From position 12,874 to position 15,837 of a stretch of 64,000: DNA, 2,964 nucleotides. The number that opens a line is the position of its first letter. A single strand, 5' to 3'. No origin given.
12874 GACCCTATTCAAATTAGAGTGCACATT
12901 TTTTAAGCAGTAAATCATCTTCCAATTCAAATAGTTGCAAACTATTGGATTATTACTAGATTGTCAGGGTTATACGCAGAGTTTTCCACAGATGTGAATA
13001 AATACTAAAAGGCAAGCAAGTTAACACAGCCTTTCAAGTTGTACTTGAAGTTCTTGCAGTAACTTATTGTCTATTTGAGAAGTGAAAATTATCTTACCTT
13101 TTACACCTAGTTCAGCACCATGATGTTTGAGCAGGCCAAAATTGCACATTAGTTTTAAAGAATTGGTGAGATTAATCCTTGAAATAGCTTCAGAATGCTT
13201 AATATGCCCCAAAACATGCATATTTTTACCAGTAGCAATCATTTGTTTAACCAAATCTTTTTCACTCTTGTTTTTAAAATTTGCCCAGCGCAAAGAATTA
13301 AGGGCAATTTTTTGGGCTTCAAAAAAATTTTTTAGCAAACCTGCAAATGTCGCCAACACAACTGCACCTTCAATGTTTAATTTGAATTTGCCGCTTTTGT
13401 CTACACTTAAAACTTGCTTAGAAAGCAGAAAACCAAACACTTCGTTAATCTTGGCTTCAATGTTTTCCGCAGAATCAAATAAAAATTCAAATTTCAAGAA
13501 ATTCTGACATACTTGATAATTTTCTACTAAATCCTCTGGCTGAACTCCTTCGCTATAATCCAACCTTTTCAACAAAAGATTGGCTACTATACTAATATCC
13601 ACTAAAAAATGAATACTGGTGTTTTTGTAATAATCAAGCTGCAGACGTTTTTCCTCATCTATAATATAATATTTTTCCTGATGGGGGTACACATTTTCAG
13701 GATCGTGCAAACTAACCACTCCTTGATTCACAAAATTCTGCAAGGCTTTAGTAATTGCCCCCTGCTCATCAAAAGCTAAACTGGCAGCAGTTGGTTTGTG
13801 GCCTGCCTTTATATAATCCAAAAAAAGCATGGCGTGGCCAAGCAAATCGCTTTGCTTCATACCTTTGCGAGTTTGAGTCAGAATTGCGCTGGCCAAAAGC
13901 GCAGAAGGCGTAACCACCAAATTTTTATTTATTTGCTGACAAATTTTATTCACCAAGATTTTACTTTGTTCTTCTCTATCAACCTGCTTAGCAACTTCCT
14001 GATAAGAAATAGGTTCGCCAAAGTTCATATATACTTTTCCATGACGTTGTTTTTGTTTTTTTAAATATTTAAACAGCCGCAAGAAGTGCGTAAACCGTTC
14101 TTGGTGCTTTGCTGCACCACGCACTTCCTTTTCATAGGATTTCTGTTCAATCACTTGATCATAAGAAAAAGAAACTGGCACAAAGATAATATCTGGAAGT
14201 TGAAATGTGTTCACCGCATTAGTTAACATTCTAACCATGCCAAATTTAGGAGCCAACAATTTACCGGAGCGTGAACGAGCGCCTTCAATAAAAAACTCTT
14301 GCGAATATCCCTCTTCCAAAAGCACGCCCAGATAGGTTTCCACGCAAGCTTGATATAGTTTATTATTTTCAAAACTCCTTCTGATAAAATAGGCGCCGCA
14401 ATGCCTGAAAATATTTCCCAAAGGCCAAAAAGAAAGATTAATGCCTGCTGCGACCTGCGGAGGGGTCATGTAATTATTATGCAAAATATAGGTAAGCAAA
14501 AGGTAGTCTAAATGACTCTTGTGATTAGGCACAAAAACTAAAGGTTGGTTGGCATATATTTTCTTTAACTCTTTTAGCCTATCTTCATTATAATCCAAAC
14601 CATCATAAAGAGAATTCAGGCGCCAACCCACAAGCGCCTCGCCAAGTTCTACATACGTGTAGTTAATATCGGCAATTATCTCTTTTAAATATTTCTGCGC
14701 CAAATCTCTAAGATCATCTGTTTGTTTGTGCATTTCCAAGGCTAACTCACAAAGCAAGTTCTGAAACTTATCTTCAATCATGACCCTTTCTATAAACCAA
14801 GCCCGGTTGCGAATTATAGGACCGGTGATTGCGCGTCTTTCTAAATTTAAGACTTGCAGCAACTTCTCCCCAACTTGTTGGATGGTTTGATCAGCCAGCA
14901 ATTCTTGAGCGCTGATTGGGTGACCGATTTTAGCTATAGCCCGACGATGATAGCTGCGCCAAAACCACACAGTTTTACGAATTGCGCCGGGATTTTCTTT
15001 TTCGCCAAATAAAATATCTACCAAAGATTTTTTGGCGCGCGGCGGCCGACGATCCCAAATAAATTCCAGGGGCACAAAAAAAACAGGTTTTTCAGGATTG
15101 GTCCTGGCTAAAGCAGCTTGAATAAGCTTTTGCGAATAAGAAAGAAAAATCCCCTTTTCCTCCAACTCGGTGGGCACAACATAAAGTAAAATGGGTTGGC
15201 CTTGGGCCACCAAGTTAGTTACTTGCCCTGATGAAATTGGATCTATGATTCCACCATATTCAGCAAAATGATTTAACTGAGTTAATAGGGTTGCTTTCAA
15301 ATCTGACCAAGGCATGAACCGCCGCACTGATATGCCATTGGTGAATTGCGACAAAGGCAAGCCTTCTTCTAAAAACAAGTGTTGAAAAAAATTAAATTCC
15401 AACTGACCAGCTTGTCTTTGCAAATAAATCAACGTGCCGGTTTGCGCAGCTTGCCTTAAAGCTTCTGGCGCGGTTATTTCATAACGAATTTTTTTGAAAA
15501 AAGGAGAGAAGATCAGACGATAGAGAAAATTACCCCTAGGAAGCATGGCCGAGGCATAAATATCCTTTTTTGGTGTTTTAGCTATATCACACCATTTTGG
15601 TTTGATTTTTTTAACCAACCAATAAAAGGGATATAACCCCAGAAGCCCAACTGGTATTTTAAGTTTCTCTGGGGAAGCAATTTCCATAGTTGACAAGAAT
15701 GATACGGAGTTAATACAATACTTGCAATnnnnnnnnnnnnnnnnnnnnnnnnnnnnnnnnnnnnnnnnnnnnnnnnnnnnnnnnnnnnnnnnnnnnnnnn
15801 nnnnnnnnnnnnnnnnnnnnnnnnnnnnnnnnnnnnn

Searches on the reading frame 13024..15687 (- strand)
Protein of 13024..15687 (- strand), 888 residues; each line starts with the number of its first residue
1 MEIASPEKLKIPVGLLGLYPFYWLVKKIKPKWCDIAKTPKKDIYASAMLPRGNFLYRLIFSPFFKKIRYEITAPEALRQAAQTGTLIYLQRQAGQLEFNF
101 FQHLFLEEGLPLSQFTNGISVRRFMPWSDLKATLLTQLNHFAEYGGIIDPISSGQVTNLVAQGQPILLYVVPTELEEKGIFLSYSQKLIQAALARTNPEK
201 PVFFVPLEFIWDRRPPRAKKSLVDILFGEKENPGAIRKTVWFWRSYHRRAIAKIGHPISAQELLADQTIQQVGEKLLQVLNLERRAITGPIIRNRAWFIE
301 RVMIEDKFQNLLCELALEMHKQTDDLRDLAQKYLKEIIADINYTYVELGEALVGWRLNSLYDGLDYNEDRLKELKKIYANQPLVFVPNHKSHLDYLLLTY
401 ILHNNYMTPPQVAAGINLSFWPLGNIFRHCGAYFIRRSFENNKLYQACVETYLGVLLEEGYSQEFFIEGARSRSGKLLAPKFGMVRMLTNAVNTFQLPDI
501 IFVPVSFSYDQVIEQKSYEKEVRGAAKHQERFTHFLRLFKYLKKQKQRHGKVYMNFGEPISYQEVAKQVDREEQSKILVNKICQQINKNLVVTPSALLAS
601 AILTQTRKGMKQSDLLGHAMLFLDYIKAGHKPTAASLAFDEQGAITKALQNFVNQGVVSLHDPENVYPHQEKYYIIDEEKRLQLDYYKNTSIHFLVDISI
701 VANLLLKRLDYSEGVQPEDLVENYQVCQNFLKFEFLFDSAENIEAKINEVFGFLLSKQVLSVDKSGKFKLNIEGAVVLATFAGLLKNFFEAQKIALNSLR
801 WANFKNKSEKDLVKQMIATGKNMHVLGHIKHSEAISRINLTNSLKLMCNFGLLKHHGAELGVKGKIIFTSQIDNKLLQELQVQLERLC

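Call 66: search_protein_families(library=pfam, proteins=[window:13024-15687:-], max_evalue=0.00001)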
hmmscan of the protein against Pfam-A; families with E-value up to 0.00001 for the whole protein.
window:13024-15687:- (888 aa): 2 families
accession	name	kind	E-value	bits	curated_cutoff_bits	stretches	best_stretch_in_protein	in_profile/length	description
PF19277.4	GPAT_C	-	5.8e-54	184.1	25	1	518-854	1-342/344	Glycerol-3-phosphate acyltransferase C-terminal region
PF01553.26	Acyltransferase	-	7.1e-24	84.5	23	1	373-507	6-131/132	Acyltransferase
